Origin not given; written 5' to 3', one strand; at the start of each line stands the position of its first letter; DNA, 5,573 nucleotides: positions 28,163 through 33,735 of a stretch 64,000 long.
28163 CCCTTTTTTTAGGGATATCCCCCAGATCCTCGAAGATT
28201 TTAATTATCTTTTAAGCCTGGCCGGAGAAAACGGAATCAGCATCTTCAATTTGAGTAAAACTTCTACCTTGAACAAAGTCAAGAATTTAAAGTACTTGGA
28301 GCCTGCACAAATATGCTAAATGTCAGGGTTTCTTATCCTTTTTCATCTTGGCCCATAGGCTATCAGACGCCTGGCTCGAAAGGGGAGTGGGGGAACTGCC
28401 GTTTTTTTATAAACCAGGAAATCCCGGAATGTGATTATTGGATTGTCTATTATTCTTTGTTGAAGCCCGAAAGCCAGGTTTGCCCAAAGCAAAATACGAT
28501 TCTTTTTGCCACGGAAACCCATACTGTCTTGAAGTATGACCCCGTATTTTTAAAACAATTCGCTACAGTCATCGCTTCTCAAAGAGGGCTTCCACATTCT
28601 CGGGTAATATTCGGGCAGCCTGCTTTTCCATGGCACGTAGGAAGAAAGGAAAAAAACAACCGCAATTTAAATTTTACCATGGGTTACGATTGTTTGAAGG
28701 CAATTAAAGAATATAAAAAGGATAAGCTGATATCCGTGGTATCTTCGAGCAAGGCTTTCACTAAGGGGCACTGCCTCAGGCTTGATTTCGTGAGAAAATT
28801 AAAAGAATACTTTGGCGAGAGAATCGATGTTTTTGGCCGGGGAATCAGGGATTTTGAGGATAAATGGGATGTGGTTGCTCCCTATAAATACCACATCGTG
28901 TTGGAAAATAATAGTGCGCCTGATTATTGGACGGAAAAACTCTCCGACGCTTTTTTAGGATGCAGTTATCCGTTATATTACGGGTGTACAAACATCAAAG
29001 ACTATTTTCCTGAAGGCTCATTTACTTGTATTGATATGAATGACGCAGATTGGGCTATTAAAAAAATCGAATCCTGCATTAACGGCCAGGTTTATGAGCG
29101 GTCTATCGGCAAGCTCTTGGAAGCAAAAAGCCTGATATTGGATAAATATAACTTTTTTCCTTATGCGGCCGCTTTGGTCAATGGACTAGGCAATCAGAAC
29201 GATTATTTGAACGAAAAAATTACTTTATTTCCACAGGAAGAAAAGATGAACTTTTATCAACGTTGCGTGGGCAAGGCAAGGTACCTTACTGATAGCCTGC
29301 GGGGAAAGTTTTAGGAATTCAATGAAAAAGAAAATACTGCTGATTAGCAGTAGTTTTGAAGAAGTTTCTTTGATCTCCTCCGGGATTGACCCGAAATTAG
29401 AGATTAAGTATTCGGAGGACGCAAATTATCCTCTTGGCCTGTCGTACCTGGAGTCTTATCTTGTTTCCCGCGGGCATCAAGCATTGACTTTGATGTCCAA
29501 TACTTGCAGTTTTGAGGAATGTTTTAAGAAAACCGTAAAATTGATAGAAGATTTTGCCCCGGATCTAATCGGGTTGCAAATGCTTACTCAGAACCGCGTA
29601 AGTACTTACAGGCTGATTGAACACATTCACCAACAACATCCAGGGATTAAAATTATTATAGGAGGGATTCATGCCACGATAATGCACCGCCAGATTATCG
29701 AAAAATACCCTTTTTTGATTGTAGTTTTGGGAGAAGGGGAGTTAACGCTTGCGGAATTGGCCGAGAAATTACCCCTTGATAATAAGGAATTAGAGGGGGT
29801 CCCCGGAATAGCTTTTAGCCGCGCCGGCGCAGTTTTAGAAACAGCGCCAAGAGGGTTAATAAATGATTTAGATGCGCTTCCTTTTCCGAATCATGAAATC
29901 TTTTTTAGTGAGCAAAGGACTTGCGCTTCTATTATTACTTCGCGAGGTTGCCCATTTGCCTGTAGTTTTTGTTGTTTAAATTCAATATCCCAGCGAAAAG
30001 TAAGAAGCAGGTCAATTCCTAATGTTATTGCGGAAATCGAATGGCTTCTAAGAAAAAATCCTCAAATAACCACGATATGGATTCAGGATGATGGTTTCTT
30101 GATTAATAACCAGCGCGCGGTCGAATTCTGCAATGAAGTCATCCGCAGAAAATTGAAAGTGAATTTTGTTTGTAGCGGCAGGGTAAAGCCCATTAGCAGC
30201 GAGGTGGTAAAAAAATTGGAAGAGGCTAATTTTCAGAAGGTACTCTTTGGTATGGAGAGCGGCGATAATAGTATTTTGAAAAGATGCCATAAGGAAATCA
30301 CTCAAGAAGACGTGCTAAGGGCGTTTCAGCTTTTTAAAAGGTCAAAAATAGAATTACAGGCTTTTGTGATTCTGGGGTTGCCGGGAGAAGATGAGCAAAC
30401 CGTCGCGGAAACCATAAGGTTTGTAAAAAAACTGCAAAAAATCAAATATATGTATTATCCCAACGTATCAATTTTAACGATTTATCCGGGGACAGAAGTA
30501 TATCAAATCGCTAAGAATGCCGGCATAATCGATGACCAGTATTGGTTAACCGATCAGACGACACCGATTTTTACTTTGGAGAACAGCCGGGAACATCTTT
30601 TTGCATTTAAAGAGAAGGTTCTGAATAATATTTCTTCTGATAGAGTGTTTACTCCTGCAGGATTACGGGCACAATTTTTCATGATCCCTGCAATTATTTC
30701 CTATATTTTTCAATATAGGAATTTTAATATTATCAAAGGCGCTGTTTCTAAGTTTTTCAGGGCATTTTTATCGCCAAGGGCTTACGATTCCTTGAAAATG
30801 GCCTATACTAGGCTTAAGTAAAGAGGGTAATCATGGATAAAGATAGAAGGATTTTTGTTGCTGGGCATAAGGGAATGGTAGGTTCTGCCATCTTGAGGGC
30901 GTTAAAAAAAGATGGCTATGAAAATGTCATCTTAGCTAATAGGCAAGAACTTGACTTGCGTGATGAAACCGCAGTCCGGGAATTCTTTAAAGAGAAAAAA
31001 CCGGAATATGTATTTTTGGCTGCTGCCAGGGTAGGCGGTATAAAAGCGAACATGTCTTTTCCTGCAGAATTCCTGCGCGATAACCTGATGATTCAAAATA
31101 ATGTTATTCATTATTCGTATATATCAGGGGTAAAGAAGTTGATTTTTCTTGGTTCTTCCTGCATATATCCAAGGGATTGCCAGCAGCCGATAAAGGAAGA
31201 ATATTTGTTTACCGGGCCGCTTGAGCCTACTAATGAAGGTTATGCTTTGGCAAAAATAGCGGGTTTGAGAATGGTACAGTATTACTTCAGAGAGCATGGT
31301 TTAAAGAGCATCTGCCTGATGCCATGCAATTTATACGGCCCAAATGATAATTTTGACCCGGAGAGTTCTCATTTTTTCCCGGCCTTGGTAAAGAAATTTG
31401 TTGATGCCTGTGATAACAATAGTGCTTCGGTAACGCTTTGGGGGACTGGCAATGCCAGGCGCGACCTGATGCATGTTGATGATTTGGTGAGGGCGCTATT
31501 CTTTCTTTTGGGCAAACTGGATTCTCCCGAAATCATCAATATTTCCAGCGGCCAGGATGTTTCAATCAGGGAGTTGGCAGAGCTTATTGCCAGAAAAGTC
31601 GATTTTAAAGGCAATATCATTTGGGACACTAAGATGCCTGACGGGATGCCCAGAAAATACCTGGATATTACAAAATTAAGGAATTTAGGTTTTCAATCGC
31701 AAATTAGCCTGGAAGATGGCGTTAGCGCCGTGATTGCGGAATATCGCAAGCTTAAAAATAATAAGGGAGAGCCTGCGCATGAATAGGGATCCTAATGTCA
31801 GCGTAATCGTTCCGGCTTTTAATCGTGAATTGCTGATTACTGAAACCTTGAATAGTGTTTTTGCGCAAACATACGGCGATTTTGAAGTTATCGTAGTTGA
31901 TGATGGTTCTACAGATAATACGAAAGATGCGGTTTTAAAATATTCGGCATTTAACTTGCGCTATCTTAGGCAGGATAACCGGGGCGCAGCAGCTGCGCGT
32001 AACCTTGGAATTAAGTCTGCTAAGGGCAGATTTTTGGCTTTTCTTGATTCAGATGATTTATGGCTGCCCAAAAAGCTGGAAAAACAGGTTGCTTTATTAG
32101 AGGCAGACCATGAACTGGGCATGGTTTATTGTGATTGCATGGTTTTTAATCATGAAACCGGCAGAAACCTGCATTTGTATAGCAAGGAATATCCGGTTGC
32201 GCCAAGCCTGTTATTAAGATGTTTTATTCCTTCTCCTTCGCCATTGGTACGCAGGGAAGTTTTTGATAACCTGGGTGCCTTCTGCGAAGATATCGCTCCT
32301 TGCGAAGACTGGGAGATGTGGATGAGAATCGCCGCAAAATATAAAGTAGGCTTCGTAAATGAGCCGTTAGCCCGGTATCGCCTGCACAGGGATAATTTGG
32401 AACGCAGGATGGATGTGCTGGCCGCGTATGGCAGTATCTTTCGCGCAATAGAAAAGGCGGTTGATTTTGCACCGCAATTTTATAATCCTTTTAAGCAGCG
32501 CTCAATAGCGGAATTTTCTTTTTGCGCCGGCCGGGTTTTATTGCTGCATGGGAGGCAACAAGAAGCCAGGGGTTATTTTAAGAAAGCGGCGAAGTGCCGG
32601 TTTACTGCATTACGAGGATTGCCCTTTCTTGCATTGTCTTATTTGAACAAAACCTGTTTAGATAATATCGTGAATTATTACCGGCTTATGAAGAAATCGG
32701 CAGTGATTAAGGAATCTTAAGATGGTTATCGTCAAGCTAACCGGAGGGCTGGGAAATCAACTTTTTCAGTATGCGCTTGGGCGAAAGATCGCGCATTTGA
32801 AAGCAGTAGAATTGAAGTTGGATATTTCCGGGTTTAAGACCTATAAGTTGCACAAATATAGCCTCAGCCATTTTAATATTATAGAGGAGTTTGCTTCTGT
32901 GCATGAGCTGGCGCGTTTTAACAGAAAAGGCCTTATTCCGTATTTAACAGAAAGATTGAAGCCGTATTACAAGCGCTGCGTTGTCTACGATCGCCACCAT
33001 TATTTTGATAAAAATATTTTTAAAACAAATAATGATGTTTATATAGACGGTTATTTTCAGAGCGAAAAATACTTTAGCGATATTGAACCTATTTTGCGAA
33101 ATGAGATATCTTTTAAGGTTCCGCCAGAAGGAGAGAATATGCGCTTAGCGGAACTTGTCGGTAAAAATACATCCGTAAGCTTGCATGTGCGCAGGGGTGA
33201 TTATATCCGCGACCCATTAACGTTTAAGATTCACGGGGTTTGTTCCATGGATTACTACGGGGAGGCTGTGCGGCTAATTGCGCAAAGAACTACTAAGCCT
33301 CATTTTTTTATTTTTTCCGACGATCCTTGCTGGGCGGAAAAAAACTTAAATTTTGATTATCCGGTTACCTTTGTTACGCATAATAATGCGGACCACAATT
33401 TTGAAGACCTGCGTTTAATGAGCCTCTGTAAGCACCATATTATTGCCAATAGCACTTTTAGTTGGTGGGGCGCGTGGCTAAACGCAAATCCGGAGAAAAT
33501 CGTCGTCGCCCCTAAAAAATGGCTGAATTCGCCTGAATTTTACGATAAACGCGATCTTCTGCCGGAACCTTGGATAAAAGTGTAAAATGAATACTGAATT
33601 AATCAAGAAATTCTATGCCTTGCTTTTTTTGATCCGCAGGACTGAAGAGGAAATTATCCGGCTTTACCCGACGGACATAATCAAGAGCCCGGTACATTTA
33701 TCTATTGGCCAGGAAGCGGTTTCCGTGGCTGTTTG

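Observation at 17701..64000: About 46 kb, 43-gene, single-strand translationally coupled glycan super-operon behind one promoter and one EPS-type MarR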

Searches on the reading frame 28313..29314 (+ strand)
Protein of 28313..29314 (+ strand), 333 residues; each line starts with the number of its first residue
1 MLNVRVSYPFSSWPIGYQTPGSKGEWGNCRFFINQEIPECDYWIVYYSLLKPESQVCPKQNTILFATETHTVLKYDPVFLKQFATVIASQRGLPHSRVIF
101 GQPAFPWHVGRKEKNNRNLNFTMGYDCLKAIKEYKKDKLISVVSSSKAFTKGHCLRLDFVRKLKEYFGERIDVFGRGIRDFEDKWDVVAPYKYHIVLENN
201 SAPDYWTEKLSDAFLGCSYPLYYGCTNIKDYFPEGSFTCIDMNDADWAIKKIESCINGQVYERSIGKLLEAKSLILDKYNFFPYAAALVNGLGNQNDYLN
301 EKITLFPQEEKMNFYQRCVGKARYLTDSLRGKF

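Call 5: search_protein_families(library=pfam, proteins=[window:28313-29314:+], max_evalue=0.001)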
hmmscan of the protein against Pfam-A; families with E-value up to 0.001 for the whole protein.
window:28313-29314:+ (333 aa): 1 family
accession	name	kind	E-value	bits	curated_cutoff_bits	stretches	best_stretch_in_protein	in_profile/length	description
PF00852.26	Glyco_transf_10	-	2.3e-09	37.6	23.9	1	135-240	3-109/182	Glycosyltransferase family 10 (fucosyltransferase) C-term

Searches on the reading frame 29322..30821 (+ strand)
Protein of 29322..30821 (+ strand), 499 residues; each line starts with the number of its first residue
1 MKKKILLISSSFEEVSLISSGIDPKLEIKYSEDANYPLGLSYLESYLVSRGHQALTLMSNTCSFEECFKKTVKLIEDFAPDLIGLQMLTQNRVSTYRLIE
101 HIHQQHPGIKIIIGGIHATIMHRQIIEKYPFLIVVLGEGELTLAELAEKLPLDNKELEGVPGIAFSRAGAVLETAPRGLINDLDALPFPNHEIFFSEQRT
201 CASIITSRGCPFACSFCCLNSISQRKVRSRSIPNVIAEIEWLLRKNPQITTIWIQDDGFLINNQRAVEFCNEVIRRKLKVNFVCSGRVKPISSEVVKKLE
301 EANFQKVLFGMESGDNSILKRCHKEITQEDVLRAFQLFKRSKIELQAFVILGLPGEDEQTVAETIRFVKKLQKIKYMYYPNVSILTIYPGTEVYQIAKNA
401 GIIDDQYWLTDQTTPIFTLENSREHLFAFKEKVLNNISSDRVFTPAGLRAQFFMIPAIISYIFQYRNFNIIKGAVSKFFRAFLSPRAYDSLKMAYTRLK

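Call 5: search_protein_families(library=pfam, proteins=[window:29322-30821:+], max_evalue=0.001)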
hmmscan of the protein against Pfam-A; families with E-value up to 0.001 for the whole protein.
window:29322-30821:+ (499 aa): 2 families
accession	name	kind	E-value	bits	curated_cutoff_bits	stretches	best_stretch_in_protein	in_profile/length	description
PF04055.27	Radical_SAM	-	3.7e-22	79.7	29.5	1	204-368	1-166/166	Radical SAM superfamily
PF02310.24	B12-binding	-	2e-18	66.8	32.1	1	36-146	13-120/121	B12 binding domain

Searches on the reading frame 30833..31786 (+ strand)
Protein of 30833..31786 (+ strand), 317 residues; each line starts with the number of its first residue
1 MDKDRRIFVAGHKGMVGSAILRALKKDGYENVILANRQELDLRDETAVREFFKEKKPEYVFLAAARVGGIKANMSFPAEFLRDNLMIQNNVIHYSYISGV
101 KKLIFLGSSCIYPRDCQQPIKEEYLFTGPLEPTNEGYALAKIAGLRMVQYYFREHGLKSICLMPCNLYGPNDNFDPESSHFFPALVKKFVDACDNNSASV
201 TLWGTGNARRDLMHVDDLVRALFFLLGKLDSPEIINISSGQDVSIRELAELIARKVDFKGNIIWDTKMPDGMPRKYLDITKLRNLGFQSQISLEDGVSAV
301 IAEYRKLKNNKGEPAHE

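Call 5: search_protein_families(library=pfam, proteins=[window:30833-31786:+], max_evalue=0.001)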
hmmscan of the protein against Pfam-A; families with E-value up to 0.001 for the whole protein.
window:30833-31786:+ (317 aa): 4 families
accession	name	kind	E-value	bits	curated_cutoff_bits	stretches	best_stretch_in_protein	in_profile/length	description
PF01370.27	Epimerase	-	8.3e-66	222.3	20.9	1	7-237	1-239/240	NAD dependent epimerase/dehydratase family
PF16363.11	GDP_Man_Dehyd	-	1e-20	74.9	27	1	39-267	58-275/332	GDP-mannose 4,6 dehydratase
PF04321.23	RmlD_sub_bind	-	9e-10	38.5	27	1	6-153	2-141/287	RmlD substrate binding domain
PF02719.21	Polysacc_synt_2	-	4.2e-06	26.6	20.2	1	41-107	62-127/293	Polysaccharide biosynthesis protein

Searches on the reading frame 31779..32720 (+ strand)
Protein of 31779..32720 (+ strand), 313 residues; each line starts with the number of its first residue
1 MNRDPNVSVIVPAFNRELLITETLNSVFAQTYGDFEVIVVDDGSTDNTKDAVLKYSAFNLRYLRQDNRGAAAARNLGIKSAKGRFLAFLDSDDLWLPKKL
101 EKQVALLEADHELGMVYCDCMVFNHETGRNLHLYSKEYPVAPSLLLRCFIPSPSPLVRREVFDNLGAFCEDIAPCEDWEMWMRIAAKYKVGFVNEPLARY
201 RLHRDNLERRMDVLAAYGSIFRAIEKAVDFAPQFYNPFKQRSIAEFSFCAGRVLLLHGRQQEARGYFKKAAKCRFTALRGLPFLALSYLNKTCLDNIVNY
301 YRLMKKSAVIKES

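Call 5: search_protein_families(library=pfam, proteins=[window:31779-32720:+], max_evalue=0.001)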
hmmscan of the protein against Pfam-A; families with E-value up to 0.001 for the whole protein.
window:31779-32720:+ (313 aa): 3 families
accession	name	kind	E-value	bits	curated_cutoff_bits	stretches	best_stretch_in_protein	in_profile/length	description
PF00535.33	Glycos_transf_2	-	3.7e-38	131.5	23.3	1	8-134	1-129/168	Glycosyl transferase family 2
PF10111.15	Glyco_tranf_2_2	-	1.6e-19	70.9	27.3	1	8-208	1-223/276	Glycosyltransferase like family 2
PF13641.12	Glyco_tranf_2_3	-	2.4e-17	64.1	27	1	5-186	1-196/230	Glycosyltransferase like family 2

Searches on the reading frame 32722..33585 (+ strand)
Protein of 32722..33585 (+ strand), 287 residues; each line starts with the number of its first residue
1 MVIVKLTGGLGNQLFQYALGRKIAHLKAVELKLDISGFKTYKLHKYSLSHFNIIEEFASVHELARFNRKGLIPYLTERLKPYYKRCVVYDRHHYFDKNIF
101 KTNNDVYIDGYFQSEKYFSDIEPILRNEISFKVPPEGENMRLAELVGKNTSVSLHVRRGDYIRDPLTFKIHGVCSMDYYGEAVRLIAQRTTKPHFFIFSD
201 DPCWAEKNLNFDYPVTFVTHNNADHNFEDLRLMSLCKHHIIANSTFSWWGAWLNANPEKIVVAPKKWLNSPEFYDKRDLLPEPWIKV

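Call 5: search_protein_families(library=pfam, proteins=[window:32722-33585:+], max_evalue=0.001)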
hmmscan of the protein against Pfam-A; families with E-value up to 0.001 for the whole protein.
window:32722-33585:+ (287 aa): 1 family
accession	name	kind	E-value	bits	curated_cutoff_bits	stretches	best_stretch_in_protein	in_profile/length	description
PF01531.22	Glyco_transf_11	-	1.7e-37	129.7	23.9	1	91-285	109-295/298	Glycosyl transferase family 11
